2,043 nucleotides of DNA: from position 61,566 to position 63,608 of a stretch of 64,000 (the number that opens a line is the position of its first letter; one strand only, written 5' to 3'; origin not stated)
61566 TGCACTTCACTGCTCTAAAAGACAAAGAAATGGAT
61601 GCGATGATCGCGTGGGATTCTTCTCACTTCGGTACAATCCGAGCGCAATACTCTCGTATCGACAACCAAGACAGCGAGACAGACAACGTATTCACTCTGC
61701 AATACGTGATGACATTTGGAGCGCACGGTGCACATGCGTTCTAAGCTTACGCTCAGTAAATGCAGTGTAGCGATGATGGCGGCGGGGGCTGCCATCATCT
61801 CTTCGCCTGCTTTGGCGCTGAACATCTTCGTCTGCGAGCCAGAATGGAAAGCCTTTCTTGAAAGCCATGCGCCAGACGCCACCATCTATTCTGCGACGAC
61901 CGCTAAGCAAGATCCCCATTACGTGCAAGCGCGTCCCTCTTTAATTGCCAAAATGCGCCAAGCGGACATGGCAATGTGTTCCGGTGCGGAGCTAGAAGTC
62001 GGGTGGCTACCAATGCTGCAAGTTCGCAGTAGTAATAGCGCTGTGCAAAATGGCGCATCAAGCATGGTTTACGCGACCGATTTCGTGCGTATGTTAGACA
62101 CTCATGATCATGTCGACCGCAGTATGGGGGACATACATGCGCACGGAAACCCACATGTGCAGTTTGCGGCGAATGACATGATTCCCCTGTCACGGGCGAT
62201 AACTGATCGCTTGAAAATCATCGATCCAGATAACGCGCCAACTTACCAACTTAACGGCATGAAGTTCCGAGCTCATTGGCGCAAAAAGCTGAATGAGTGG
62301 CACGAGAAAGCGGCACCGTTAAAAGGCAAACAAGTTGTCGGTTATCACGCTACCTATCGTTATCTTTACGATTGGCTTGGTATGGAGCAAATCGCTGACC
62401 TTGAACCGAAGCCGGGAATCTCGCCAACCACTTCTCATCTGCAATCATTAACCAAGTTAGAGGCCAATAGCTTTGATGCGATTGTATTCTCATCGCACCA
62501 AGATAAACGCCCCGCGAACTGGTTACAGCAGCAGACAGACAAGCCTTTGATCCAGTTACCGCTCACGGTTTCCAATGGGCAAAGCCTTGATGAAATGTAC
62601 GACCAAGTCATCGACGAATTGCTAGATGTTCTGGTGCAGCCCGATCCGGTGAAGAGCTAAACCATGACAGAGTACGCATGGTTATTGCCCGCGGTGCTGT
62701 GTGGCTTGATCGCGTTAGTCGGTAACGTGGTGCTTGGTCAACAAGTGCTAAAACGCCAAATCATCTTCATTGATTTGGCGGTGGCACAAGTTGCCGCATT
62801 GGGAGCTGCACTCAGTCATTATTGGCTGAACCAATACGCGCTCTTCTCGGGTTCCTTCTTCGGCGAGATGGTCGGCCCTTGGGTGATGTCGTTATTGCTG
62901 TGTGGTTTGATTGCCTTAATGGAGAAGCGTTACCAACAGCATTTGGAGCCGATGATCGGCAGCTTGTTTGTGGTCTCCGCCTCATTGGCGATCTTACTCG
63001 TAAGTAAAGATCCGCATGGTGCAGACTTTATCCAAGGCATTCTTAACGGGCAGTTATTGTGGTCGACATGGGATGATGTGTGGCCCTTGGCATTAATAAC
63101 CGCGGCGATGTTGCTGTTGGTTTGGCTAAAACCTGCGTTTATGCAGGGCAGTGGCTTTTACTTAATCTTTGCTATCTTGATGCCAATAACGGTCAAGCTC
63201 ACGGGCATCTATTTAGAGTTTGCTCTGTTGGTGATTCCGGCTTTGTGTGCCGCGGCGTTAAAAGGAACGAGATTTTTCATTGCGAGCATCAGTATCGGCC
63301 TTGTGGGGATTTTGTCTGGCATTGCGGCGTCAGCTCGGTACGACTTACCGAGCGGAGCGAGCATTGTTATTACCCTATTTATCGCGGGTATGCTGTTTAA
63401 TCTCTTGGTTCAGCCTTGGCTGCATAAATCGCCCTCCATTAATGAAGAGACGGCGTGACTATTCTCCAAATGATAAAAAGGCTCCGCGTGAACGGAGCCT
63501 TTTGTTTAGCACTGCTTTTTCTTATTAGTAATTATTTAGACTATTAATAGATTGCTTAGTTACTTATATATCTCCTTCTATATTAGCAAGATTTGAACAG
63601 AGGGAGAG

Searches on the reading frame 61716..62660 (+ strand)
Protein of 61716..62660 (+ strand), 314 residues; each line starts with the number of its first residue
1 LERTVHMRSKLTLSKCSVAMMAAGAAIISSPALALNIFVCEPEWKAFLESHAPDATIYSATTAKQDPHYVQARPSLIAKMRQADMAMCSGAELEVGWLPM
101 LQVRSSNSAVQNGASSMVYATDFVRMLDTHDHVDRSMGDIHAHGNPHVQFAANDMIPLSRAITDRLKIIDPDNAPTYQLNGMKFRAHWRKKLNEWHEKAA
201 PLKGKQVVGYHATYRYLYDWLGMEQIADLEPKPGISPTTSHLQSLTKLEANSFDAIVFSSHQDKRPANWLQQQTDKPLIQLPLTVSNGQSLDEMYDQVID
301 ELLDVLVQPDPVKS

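Call 113: search_protein_families(library=pfam, proteins=[window:61716-62660:+], max_evalue=0.00001)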
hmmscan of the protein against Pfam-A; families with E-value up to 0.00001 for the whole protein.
window:61716-62660:+ (314 aa): 1 family
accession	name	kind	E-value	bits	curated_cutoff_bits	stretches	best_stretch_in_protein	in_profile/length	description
PF01297.22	ZnuA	-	3.7e-31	109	29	1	54-307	19-261/263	Zinc-uptake complex component A periplasmic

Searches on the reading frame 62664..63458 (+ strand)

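Call 113: search_protein_families(library=pfam, proteins=[window:62664-63458:+], max_evalue=0.00001)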
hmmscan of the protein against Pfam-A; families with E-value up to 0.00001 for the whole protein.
window:62664-63458:+ (264 aa): 1 family
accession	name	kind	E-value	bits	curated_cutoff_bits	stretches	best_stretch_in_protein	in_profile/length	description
PF00950.22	ABC-3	-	1.3e-14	54.8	20.1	2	4-155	2-143/258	ABC 3 transport family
